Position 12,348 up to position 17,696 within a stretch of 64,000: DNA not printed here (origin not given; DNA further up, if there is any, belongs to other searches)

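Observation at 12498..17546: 1682-aa repeat-built surface protein; a family of type-I anchored proteins with acidic Glu/Pro cytoplasmic tails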

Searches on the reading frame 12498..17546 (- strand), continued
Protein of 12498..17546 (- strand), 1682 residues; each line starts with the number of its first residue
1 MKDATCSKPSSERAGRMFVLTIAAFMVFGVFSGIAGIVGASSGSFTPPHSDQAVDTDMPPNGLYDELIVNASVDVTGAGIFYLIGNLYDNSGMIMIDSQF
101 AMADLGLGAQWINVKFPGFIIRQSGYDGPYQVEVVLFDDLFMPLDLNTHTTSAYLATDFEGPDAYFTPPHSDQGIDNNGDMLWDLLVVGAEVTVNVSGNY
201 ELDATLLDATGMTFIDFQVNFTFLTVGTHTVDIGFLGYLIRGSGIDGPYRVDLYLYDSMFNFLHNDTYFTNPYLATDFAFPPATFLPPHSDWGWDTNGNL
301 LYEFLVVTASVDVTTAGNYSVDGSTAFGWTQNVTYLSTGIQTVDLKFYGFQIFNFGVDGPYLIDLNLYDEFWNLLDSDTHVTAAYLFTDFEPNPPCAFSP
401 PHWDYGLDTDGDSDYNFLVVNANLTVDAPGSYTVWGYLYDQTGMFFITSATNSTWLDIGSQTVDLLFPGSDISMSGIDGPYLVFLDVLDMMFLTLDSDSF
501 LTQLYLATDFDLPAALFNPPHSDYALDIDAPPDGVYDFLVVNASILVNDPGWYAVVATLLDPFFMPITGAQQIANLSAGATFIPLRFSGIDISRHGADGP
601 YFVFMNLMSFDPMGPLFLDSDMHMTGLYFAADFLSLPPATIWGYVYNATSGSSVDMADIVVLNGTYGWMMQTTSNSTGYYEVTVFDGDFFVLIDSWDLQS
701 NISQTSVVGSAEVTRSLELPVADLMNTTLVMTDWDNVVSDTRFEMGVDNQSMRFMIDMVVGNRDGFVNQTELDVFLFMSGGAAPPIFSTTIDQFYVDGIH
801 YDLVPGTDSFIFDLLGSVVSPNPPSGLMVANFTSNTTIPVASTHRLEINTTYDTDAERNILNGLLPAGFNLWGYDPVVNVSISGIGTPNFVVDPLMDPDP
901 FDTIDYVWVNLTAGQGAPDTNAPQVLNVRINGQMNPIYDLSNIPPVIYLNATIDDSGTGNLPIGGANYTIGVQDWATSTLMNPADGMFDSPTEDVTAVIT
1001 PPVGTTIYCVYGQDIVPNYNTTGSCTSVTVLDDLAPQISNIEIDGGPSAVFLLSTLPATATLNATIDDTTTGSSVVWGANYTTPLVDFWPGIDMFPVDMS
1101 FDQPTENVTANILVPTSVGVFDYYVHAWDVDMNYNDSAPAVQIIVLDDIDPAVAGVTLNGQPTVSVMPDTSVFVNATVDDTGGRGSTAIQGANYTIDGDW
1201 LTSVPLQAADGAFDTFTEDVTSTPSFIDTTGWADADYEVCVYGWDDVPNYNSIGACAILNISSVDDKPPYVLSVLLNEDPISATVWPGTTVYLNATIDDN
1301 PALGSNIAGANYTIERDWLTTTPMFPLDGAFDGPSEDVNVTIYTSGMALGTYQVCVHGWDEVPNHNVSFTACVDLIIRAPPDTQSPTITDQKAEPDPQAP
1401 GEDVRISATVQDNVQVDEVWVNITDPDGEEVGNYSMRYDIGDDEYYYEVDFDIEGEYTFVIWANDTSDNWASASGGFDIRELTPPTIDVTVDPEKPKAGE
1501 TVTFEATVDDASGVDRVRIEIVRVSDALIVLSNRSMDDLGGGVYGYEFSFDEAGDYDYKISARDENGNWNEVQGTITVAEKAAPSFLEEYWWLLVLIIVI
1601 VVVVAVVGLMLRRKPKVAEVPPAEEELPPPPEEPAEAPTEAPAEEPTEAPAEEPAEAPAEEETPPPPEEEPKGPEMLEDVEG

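Call 10: find_homologous_proteins(query=window:12498-17546:-, max_evalue=0.00001)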
Query window:12498-17546:- (1682 aa): 281 proteins with E <= 0.00001 among 8000 candidates; the best 120 are listed.
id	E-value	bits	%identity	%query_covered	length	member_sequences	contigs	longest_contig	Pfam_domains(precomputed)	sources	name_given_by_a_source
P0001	0.0e+0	3818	100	99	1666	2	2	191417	PF15418.13,PF20943.4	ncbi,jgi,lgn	-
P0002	0.0e+0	3364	81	93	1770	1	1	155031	PF20943.4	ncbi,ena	-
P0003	0.0e+0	2230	56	94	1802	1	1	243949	PF20943.4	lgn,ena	-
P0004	0.0e+0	2183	60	96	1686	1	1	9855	PF20943.4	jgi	-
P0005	0.0e+0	2161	59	96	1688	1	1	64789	PF20943.4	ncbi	-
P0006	0.0e+0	2103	53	93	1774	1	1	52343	PF15418.13,PF20943.4,PF13115.12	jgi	jgi:hypothetical protein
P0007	0.0e+0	2089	51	93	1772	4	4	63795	PF17973.8,PF20943.4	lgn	-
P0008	0.0e+0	2083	51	93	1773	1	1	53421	PF15418.13,PF20943.4,PF13620.13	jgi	jgi:hypothetical protein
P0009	0.0e+0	2072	59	96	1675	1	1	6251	PF11896.15,PF17957.8,PF17210.10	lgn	-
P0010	0.0e+0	2069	51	94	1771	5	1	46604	PF20943.4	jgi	jgi:hypothetical protein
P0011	0.0e+0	2008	42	36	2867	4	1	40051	PF20943.4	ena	-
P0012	0.0e+0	2007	56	96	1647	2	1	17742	PF20943.4,PF13620.13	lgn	-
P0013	0.0e+0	1949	50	93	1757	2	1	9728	PF20943.4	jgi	jgi:hypothetical protein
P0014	0.0e+0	1875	46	94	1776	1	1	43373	PF20943.4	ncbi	-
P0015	0.0e+0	1812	46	85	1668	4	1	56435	PF15418.13,PF20943.4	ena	-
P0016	0.0e+0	1801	47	94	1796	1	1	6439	PF16640.12,PF20943.4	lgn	-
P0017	0.0e+0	1781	56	87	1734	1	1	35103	PF05763.19,PF20943.4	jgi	jgi:hypothetical protein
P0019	0.0e+0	1672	54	88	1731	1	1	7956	PF05763.19,PF20943.4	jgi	jgi:hypothetical protein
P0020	0.0e+0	1671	52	88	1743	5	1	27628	PF05763.19,PF20943.4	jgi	jgi:hypothetical protein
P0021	0.0e+0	1661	52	88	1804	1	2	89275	PF05763.19,PF20943.4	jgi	jgi:hypothetical protein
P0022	0.0e+0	1649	53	87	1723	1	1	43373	PF05763.19,PF20943.4,PF13620.13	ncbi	-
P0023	0.0e+0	1629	53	88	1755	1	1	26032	PF05763.19,PF20943.4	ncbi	-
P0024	0.0e+0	1620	52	88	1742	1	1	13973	PF05763.19,PF20943.4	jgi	jgi:hypothetical protein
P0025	0.0e+0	1514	54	75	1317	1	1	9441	PF20943.4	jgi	jgi:hypothetical protein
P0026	0.0e+0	1495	52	74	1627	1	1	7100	PF05763.19,PF20943.4,PF13620.13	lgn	-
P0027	0.0e+0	1385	57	67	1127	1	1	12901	PF20943.4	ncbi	ncbi:MAG: hypothetical protein ACE5IO_00250, partial [Thermoplasmata archaeon]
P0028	0.0e+0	1354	45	74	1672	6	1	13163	PF20943.4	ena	-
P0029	0.0e+0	1328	40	35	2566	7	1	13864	PF20943.4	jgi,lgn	jgi:hypothetical protein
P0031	0.0e+0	1252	40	35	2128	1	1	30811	PF20773.6,PF20943.4,PF00041.28,PF16967.12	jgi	jgi:hypothetical protein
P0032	0.0e+0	1202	44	71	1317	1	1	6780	PF20943.4,PF13620.13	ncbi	ncbi:MAG: hypothetical protein ACE5IJ_04890 [Thermoplasmata archaeon]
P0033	0.0e+0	1188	51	65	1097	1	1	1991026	PF20943.4,PF13620.13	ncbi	ncbi:MAG: carboxypeptidase regulatory-like domain-containing protein, partial [Methanobacteriota arc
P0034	0.0e+0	1156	36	35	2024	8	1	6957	PF00801.27,PF20943.4,PF18911.7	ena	-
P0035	0.0e+0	1120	44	78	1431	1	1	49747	PF20943.4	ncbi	ncbi:MAG: Ig-like domain repeat protein [Thermoplasmata archaeon]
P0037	0.0e+0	1071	40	35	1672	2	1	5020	PF20943.4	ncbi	ncbi:MAG: hypothetical protein QW505_06680, partial [Thermoplasmata archaeon]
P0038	0.0e+0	1021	45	67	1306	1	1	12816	PF20943.4,PF13620.13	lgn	-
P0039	2.3e-297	1008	44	67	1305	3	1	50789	PF13620.13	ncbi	-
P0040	3.9e-291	987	44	66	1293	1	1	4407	PF20943.4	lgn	-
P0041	1.7e-288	979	39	36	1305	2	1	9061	PF20943.4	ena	-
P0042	3.6e-263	895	40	36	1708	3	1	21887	PF00801.27,PF20943.4,PF21471.4,PF18911.7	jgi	jgi:hypothetical protein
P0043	2.0e-257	876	41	35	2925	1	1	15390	PF13229.13,PF09142.18,PF20943.4,PF00496.28,PF23619.2,PF10633.16,PF05048.20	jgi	jgi:peptide/nickel transport system substrate-binding protein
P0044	7.8e-247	841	38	35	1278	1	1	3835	PF20943.4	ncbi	ncbi:MAG: hypothetical protein QXY98_05010, partial [Thermoplasmata archaeon]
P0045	3.1e-244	832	38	32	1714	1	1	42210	PF13715.13,PF22352.3,PF00801.27,PF20943.4,PF13620.13,PF18911.7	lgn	-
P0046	1.4e-243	830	43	35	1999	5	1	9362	PF02369.23,PF20943.4,PF02368.25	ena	-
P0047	2.2e-235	803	38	29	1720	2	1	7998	PF07495.20,PF13715.13,PF21060.4,PF22352.3,PF00801.27,PF17957.8,PF17802.8,PF00868.27,PF13620.13,PF19077.7,PF18911.7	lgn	-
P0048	3.2e-229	782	36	44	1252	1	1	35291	PF07495.20,PF15418.13,PF22352.3,PF00801.27,PF11896.15,PF17957.8,PF19077.7,PF18911.7,PF00630.26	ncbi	-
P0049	5.2e-224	765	38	29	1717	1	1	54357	PF07495.20,PF15418.13,PF13715.13,PF22352.3,PF00801.27,PF13620.13,PF18911.7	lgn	-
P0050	1.4e-223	763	36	35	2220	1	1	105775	PF00801.27,PF20943.4,PF08329.17,PF19077.7,PF18911.7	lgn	-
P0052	1.0e-221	757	39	65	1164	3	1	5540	PF15418.13,PF13750.13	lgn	-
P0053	7.4e-215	735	35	66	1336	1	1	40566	PF13620.13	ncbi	-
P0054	6.6e-214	731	35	66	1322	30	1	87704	PF20943.4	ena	-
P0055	1.3e-211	724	36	68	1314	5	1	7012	PF20943.4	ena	-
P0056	9.1e-211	721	45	33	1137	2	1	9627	PF13205.13,PF20943.4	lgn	-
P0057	1.6e-209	717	35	68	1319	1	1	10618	PF13750.13,PF13620.13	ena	-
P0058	2.4e-209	716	36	66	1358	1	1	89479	PF07495.20,PF13750.13,PF20943.4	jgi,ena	-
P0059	2.7e-208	713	41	52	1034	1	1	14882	PF20943.4,PF13620.13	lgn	-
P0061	1.9e-206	707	34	66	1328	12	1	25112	PF13750.13,PF20943.4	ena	-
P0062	1.3e-205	704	37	51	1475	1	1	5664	PF22352.3,PF00801.27,PF20943.4,PF18911.7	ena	-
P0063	1.5e-204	700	36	59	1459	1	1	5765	PF15418.13,PF00801.27,PF17957.8,PF07210.19,PF16403.12,PF13620.13,PF17210.10,PF18911.7,PF13715.13,PF22352.3,PF20943.4,PF09430.17,PF22904.4,PF19077.7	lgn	-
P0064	1.1e-201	691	36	68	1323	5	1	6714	PF13750.13,PF20943.4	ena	-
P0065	7.6e-195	668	34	35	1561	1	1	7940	PF00801.27,PF20943.4,PF18911.7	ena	-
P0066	2.4e-194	667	35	66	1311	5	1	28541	PF13750.13,PF20943.4,PF13620.13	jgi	-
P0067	1.7e-191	657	42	35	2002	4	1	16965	PF02369.23,PF20943.4,PF02368.25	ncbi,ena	-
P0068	1.8e-189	650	42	30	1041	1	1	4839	PF20943.4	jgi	jgi:hypothetical protein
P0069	1.7e-187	644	36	54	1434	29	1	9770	PF07495.20,PF15418.13,PF00801.27,PF07210.19,PF13620.13,PF17210.10,PF18911.7,PF13715.13,PF22352.3,PF20943.4,PF22904.4,PF19077.7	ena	-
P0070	3.5e-186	639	38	35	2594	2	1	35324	PF11614.15,PF24517.3,PF20943.4,PF23619.2,PF10633.16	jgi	-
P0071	8.4e-185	635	38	36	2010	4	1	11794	PF04151.22,PF20943.4,PF12245.15,PF19077.7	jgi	-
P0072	7.4e-181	622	33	35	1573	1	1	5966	PF00801.27,PF20943.4,PF18911.7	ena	-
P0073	2.7e-180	620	32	54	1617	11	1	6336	PF22352.3,PF00801.27,PF18981.7,PF20943.4,PF18911.7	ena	-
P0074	3.6e-180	620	35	32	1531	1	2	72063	PF07495.20,PF15418.13,PF13715.13,PF22352.3,PF00801.27,PF13620.13,PF18911.7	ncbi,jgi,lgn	jgi:hypothetical protein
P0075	4.9e-178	612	36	34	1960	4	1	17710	PF20943.4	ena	-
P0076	6.0e-178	612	40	35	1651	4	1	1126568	PF13750.13,PF13290.14,PF20943.4,PF19077.7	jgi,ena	-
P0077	4.4e-177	609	40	39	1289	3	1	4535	PF20943.4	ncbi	ncbi:MAG: hypothetical protein V3V98_03220, partial [Thermoplasmata archaeon]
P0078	5.5e-177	609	41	35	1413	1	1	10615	PF17957.8,PF20943.4,PF19077.7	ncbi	-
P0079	1.2e-172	595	37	45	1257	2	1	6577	PF15418.13,PF22352.3,PF00801.27,PF17957.8,PF18911.7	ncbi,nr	ncbi:MAG TPA: PKD domain-containing protein [Thermoplasmata archaeon]|nr:PKD domain-containing prote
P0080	2.1e-171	590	36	36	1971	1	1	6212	PF20943.4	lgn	-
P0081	4.1e-170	586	35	31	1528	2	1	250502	PF15418.13,PF13715.13,PF22352.3,PF13620.13,PF18911.7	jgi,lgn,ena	-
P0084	1.2e-167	578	34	61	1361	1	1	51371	PF07495.20,PF13715.13,PF22352.3,PF00801.27,PF17802.8,PF16403.12,PF13620.13,PF22904.4,PF17210.10,PF18911.7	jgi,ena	-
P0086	2.0e-162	561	39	45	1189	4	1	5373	PF07495.20,PF15418.13,PF00801.27,PF07210.19,PF16403.12,PF13620.13,PF17210.10,PF18911.7,PF13715.13,PF22352.3,PF20943.4,PF22904.4,PF19077.7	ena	-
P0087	5.1e-162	559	38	36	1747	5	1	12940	PF20943.4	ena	-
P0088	3.9e-161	556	42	35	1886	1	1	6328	PF02369.23,PF20943.4,PF02368.25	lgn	-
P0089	2.0e-159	551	36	35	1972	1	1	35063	PF13290.14,PF20943.4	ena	-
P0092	2.9e-156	540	36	35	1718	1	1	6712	PF20943.4,PF09136.17,PF19077.7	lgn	-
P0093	1.2e-152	528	38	36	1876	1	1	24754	PF13290.14,PF20943.4,PF12245.15,PF19077.7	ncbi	ncbi:MAG: OmpL47-type beta-barrel domain-containing protein [Thermoplasmata archaeon]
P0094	9.5e-152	525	44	35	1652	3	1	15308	PF17957.8,PF20943.4,PF17996.8,PF19077.7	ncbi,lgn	ncbi:MAG: Ig-like domain-containing protein [Thermoplasmata archaeon]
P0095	2.4e-151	524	31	62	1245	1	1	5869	PF22352.3,PF00801.27,PF13620.13,PF19077.7,PF18911.7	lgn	-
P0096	5.3e-151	523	34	32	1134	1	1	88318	PF15418.13,PF17957.8,PF13620.13,PF19077.7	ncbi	ncbi:MAG: carboxypeptidase regulatory-like domain-containing protein, partial [Thermoplasmata archae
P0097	1.9e-150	521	33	30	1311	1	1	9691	PF15418.13,PF22352.3,PF00801.27,PF18981.7,PF17957.8,PF13620.13,PF19077.7,PF18911.7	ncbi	ncbi:MAG: PKD domain-containing protein [Thermoplasmata archaeon]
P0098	2.4e-150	521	38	35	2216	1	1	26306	PF13205.13,PF20943.4,PF17964.8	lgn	-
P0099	1.0e-149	519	32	30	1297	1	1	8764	PF15418.13,PF22352.3,PF00801.27,PF13620.13,PF01835.26,PF19077.7,PF18911.7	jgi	jgi:PKD repeat protein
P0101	1.0e-139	485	40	32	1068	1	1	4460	PF22352.3,PF00801.27,PF17963.8,PF16403.12,PF20943.4,PF05345.19,PF18911.7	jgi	-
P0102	2.6e-139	484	38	37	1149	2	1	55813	PF22352.3,PF00801.27,PF18981.7,PF16403.12,PF20943.4,PF05345.19,PF18911.7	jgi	-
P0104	5.8e-139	483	38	37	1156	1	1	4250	PF22352.3,PF00801.27,PF18981.7,PF20943.4,PF18911.7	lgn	-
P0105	2.2e-136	474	40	36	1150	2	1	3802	PF22352.3,PF00801.27,PF18981.7,PF20943.4,PF18911.7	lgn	-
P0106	4.7e-136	473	36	31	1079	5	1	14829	PF15418.13,PF22352.3,PF00801.27,PF17957.8,PF00868.27,PF01835.26,PF19077.7,PF18911.7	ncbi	-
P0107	2.3e-135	471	42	32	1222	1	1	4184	PF17957.8,PF20943.4,PF19077.7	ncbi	ncbi:MAG: hypothetical protein V3U33_02525, partial [candidate division NC10 bacterium]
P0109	4.1e-134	467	34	42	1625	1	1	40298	PF20943.4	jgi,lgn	jgi:hypothetical protein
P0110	5.8e-131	456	41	35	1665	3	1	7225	PF02369.23,PF20943.4,PF09134.17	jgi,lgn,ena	-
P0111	3.3e-129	451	33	35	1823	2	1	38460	PF20943.4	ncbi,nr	ncbi:MAG: hypothetical protein KKE24_01775 [Candidatus Thermoplasmatota archaeon]|nr:hypothetical pr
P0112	1.4e-127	445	40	35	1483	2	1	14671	PF17957.8,PF20943.4,PF17996.8,PF19077.7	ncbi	ncbi:MAG: Ig-like domain-containing protein [Thermoplasmata archaeon]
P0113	5.8e-126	440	35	35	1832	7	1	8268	PF20943.4,PF12245.15,PF19077.7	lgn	-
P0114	1.9e-121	425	36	35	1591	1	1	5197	PF20943.4,PF19077.7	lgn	-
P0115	8.8e-120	419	34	42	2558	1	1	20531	PF22352.3,PF00801.27,PF20943.4,PF18911.7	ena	-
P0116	9.1e-120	419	35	32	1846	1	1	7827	PF20943.4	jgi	jgi:PGF-pre-PGF domain-containing protein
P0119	2.3e-117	411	38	35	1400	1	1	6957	PF00801.27,PF20943.4,PF00496.28,PF18911.7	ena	-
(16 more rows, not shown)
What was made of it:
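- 15387..15629 (-): CarboxypepD_reg-like beta-sandwich, aa 640-720. The same assignment is precomputed for several orthologues (call 10).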

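Call 13: find_encoding_contigs(protein=P0001, flank=3000, max_places=3)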
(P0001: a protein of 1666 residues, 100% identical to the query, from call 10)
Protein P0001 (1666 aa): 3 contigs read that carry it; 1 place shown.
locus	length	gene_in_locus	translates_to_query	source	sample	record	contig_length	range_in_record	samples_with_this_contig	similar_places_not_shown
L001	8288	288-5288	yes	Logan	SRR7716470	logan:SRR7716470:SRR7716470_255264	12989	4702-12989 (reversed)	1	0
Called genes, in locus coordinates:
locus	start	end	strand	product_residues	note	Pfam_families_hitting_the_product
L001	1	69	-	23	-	?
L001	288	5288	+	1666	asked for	PF20943:DUF4785_3rd (faint), PF15418:DUF4625 (faint)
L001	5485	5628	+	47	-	PF09853:DUF2080 (weak)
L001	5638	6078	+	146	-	PF00583:Acetyltransf_1, PF13673:Acetyltransf_10, PF13508:Acetyltransf_7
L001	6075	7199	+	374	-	PF06050:HGD-D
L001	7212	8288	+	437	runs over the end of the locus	PF06050:HGD-D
